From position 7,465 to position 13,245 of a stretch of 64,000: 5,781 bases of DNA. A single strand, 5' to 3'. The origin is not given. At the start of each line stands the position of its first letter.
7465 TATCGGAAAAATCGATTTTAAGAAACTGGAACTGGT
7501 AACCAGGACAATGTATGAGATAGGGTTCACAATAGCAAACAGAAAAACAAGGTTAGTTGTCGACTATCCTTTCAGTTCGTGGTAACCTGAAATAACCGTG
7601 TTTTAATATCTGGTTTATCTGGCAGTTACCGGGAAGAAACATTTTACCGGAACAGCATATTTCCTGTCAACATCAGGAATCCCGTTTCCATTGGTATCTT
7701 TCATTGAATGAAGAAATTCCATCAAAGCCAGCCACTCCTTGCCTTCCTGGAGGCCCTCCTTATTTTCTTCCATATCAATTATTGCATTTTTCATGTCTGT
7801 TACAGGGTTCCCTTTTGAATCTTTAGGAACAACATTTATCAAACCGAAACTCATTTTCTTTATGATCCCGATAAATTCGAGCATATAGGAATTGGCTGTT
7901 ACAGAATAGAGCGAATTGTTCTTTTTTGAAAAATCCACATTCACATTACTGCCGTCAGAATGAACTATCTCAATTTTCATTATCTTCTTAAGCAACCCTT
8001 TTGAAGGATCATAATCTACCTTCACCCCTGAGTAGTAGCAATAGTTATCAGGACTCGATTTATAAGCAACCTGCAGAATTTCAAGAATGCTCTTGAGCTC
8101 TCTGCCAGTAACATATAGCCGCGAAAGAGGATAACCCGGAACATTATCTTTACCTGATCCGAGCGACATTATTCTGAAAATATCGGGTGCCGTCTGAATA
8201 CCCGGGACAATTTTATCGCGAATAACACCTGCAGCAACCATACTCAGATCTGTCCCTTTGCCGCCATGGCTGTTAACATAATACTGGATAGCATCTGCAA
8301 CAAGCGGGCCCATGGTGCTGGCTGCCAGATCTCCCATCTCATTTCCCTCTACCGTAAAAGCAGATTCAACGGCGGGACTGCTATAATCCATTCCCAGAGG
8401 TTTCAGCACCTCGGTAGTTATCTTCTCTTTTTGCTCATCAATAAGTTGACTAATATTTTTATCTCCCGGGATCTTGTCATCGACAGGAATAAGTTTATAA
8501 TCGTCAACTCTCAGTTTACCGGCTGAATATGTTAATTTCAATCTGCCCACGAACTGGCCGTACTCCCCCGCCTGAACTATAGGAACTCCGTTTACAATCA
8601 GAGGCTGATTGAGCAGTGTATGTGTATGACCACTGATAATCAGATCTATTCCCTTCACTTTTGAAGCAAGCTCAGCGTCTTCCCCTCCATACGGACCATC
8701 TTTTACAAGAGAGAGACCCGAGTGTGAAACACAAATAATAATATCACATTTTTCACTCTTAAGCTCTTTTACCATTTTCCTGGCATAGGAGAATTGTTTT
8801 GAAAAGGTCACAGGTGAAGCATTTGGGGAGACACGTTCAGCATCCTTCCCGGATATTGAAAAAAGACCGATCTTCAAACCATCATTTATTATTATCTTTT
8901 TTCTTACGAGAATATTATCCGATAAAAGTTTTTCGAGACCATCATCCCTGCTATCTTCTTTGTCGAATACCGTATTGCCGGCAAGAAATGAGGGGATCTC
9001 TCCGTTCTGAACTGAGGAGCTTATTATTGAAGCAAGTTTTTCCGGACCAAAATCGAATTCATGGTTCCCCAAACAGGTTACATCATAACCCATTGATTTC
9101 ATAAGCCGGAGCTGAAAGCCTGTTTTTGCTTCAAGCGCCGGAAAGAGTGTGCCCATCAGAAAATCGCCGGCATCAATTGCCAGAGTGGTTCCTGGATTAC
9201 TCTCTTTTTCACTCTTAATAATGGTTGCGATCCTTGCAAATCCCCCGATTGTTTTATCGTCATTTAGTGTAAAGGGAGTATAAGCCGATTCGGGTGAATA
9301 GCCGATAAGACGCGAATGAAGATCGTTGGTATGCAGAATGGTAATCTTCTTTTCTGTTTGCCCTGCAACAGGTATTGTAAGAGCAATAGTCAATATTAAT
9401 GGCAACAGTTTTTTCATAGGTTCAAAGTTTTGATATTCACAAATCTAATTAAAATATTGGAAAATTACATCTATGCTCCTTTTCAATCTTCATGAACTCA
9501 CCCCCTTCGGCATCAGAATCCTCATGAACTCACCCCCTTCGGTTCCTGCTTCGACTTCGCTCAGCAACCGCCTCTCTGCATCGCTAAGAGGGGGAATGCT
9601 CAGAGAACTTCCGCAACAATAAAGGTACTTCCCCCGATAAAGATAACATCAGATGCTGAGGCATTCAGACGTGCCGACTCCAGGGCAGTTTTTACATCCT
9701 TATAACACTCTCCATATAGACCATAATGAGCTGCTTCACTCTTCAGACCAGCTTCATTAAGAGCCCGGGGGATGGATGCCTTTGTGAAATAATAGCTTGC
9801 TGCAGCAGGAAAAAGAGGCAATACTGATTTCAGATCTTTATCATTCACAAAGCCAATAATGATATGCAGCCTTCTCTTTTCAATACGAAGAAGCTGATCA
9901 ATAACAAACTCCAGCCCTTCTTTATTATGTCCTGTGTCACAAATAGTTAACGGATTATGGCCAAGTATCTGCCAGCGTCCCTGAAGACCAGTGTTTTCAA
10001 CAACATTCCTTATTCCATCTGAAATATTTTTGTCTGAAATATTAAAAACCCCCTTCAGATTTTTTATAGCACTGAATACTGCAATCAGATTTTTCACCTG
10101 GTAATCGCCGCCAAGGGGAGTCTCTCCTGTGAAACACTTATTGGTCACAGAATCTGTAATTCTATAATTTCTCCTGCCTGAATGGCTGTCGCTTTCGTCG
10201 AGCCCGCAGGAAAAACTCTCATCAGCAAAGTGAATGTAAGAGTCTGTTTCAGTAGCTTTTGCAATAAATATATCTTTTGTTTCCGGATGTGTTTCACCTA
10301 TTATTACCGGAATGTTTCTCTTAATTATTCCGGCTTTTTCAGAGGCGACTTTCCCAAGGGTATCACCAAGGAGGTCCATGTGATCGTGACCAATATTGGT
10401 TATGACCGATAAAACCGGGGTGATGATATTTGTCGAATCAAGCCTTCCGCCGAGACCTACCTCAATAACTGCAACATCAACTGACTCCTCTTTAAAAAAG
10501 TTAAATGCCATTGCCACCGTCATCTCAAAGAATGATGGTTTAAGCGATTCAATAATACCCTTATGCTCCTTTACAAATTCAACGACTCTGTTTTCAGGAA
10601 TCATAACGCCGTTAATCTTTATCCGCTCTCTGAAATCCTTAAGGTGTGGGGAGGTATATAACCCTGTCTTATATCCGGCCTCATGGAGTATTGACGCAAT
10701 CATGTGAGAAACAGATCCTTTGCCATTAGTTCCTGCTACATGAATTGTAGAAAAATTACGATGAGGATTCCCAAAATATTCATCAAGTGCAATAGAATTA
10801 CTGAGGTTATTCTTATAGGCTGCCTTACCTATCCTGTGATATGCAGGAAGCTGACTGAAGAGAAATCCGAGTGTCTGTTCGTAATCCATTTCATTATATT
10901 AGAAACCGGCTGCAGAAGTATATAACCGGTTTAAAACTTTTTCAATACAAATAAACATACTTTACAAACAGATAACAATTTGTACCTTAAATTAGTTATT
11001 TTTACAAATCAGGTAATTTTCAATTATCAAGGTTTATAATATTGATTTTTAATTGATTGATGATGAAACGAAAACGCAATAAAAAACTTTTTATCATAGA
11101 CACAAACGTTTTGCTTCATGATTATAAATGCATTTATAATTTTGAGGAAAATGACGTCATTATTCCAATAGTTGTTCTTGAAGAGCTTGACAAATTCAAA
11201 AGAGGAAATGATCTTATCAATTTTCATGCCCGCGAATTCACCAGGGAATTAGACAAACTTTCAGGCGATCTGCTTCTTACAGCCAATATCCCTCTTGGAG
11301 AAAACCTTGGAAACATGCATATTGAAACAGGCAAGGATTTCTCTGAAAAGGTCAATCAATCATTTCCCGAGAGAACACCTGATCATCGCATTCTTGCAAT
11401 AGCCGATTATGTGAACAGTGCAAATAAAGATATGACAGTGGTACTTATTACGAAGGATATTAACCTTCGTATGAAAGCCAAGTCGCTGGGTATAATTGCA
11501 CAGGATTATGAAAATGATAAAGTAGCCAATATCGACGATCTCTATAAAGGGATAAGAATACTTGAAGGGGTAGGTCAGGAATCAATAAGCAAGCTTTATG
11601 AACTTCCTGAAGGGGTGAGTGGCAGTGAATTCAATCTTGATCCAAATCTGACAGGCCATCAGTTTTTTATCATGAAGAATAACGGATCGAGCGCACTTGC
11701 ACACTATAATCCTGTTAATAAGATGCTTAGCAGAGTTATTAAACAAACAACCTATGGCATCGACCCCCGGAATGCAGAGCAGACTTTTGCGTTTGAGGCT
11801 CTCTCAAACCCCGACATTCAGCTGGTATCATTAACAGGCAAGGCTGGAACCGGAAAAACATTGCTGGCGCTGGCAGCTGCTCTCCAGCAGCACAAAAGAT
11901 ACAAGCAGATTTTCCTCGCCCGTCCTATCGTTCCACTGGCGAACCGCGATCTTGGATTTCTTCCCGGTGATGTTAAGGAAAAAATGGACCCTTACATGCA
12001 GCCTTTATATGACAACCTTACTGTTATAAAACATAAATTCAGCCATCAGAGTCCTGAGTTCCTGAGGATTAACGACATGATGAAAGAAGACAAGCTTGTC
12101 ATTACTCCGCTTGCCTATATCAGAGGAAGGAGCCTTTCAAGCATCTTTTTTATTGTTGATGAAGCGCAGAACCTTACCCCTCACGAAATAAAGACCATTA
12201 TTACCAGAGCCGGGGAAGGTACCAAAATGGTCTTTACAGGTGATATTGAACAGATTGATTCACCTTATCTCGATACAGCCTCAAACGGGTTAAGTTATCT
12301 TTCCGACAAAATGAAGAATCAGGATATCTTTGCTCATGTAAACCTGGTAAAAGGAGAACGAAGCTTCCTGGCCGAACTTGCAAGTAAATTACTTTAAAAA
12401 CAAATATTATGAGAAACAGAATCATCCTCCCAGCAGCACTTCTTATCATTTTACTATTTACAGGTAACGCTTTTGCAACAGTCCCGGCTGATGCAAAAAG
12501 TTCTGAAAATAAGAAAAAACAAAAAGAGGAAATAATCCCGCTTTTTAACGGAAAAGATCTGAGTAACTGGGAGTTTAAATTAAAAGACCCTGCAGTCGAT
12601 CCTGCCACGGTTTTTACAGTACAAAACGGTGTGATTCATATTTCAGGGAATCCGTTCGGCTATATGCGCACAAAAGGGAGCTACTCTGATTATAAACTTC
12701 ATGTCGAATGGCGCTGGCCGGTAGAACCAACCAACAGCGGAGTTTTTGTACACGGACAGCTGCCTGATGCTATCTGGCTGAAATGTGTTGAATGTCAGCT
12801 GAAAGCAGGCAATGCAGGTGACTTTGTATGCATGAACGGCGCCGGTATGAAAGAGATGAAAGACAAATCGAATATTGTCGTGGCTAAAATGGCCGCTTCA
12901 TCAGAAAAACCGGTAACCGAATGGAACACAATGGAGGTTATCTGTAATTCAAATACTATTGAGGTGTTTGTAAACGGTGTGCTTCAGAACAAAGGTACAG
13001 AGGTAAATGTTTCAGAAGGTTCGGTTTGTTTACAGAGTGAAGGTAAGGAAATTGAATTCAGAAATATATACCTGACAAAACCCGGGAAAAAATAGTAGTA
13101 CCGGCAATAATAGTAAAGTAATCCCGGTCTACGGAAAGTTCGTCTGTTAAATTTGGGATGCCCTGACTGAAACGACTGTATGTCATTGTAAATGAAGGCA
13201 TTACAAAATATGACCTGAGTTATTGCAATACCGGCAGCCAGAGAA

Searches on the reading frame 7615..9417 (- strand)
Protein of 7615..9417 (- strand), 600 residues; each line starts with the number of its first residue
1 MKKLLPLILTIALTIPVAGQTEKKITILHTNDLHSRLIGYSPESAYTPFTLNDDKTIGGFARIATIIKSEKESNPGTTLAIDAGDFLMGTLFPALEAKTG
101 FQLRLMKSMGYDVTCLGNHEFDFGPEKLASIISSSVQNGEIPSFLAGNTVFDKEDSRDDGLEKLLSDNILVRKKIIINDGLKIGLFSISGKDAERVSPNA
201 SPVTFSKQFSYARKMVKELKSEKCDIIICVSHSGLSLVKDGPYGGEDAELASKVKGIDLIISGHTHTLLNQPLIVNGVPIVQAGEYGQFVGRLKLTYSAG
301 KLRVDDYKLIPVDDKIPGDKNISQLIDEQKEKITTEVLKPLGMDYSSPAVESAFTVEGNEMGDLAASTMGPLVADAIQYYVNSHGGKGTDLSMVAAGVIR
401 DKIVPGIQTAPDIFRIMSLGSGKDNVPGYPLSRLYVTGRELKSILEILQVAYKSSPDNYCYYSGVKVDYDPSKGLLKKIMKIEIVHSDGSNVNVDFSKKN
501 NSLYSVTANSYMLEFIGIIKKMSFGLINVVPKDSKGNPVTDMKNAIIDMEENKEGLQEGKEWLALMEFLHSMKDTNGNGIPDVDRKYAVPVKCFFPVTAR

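Call 54: search_protein_families(library=ncbifam, proteins=[window:7615-9417:-], max_evalue=1e-10)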
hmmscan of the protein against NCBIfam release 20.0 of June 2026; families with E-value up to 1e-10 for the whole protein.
window:7615-9417:- (600 aa): 13 families
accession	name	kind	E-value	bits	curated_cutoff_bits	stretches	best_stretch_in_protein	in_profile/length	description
NF006934.0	PRK09419.1-1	subfamily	2.6e-37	128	1646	2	174-513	750-1058/1174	multifunctional 2',3'-cyclic-nucleotide 2'-phosphodiesterase/3'-nucleotidase/5'-nucleotidase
NF006935.0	PRK09419.1-2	equivalog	6.7e-37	126.7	2801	1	179-512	818-1128/1445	multifunctional 2',3'-cyclic-nucleotide 2'-phosphodiesterase/3'-nucleotidase/5'-nucleotidase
NF006937.0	PRK09419.1-4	equivalog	2.9e-34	117.8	2554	1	61-511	664-1106/1411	multifunctional 2',3'-cyclic-nucleotide 2'-phosphodiesterase/3'-nucleotidase/5'-nucleotidase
TIGR04486.1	thiosulf_SoxB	equivalog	3.2e-33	114.9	550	1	56-343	113-377/556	thiosulfohydrolase SoxB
NF007109.1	PRK09558.1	equivalog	6.2e-31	107.7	600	1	21-475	32-479/550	bifunctional UDP-sugar hydrolase/5'-nucleotidase UshA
TIGR01530.1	nadN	equivalog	8.9e-26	90.6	436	1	25-281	1-232/550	NAD nucleotidase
NF040549.1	Nt5e_LPXTG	exception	4.1e-22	78.2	1050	1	17-129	91-186/731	cell surface ecto-5'-nucleotidase Nt5e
NF006938.0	PRK09420.1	equivalog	6.5e-22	77.7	486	1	9-271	9-265/648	bifunctional 2',3'-cyclic-nucleotide 2'-phosphodiesterase/3'-nucleotidase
NF041198.1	UshA_like_PCGU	equivalog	2.4e-19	69.3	275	1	55-299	44-269/519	UshA-like (seleno)protein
NF006933.0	PRK09418.1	equivalog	8.3e-19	67.2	1419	1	19-316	34-337/780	bifunctional 2',3'-cyclic-nucleotide 2'-phosphodiesterase/3'-nucleotidase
TIGR01390.1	CycNucDiestase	equivalog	1.7e-18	66.5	883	1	25-294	3-278/626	2',3'-cyclic-nucleotide 2'-phosphodiesterase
NF008871.0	PRK11907.1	equivalog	1.7e-18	66.2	1266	1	15-313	107-419/814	bifunctional 2',3'-cyclic-nucleotide 2'-phosphodiesterase/3'-nucleotidase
NF006936.0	PRK09419.1-3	equivalog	1.1e-16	59.6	2542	1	21-513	700-1149/1212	multifunctional 2',3'-cyclic-nucleotide 2'-phosphodiesterase/3'-nucleotidase/5'-nucleotidase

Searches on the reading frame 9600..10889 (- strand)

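Call 54: search_protein_families(library=ncbifam, proteins=[window:9600-10889:-], max_evalue=1e-10)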
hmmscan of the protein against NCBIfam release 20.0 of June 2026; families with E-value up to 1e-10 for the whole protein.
window:9600-10889:- (429 aa): 13 families
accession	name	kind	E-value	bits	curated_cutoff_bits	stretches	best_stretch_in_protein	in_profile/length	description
TIGR01499.1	folC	subfamily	1.7e-108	363.6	162.65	1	34-429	6-397/400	bifunctional protein FolC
NF047860.1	Tet-DihydfolSynFolCMyb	equivalog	1.8e-61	208.5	700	1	29-406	46-425/468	bifunctional tetrahydrofolate synthase/dihydrofolate synthase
NF008101.0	PRK10846.1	equivalog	1.6e-57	195.2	360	1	49-429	52-411/422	bifunctional tetrahydrofolate synthase/dihydrofolate synthase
TIGR01085.1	murE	subfamily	2.1e-24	86.3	257.3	1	122-354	141-373/472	UDP-N-acetylmuramyl-tripeptide synthetase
NF001126.0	PRK00139.1-4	equivalog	1.7e-21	76.4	373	0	125-353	160-382/486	UDP-N-acetylmuramoyl-L-alanyl-D-glutamate--2,6-diaminopimelate ligase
NF053648.1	pMurE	equivalog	3.7e-18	65.5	600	0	153-345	185-360/464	pseudomurein biosynthesis peptide ligase pMurE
NF008896.0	PRK11929.1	equivalog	4.7e-16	57.8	1023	0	126-352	169-398/965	bifunctional UDP-N-acetylmuramoyl-L-alanyl-D-glutamate--2,6-diaminopimelate ligase MurE/UDP-N-acetylmuramoyl-tripeptide--D-alanyl-D-alanine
NF001124.0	PRK00139.1-2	equivalog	9.1e-16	57.7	476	1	36-352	101-390/500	UDP-N-acetylmuramoyl-L-alanyl-D-glutamate--2,6-diaminopimelate ligase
TIGR02068.2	cya_phycin_syn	equivalog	2.1e-13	49.2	850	0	263-364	683-782/862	cyanophycin synthetase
TIGR04012.1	poly_gGlu_PgsB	equivalog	1.4e-12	47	222.7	0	154-226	123-193/380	poly-gamma-glutamate synthase PgsB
NF010628.0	PRK14022.1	equivalog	7e-12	44.8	536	0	160-353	203-381/483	UDP-N-acetylmuramoyl-L-alanyl-D-glutamate--L-lysine ligase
NF053646.1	pMurD1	equivalog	1.7e-11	43.4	610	0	134-334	162-349/465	pseudomurein biosynthesis peptide ligase pMurD1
TIGR01143.1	murF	subfamily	3.1e-11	42.9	288.6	0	134-345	123-331/418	UDP-N-acetylmuramoyl-tripeptide--D-alanyl-D-alanine ligase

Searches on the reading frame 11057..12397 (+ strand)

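Call 54: search_protein_families(library=ncbifam, proteins=[window:11057-12397:+], max_evalue=1e-10)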
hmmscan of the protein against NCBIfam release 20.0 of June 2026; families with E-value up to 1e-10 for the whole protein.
window:11057-12397:+ (446 aa): 2 families
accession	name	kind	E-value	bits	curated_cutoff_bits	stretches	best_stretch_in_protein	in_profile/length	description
NF053827.1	RNA5-3helPhoH2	equivalog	6.3e-81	272.6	680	1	10-446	2-423/427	RNA 5'-3' helicase PhoH2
NF007827.1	PRK10536.1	equivalog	7.9e-33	113.9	380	1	229-430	43-235/253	phosphate starvation-inducible protein PhoH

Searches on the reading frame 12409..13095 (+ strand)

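Call 81: search_protein_families(library=pfam, proteins=[window:12409-13095:+], max_evalue=0.00001)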
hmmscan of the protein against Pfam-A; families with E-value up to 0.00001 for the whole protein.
window:12409-13095:+ (228 aa): 1 family
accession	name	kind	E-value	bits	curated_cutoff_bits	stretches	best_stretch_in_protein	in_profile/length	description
PF06439.18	3keto-disac_hyd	-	2.4e-38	132.5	26.8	1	43-222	3-186/187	3-keto-disaccharide hydrolase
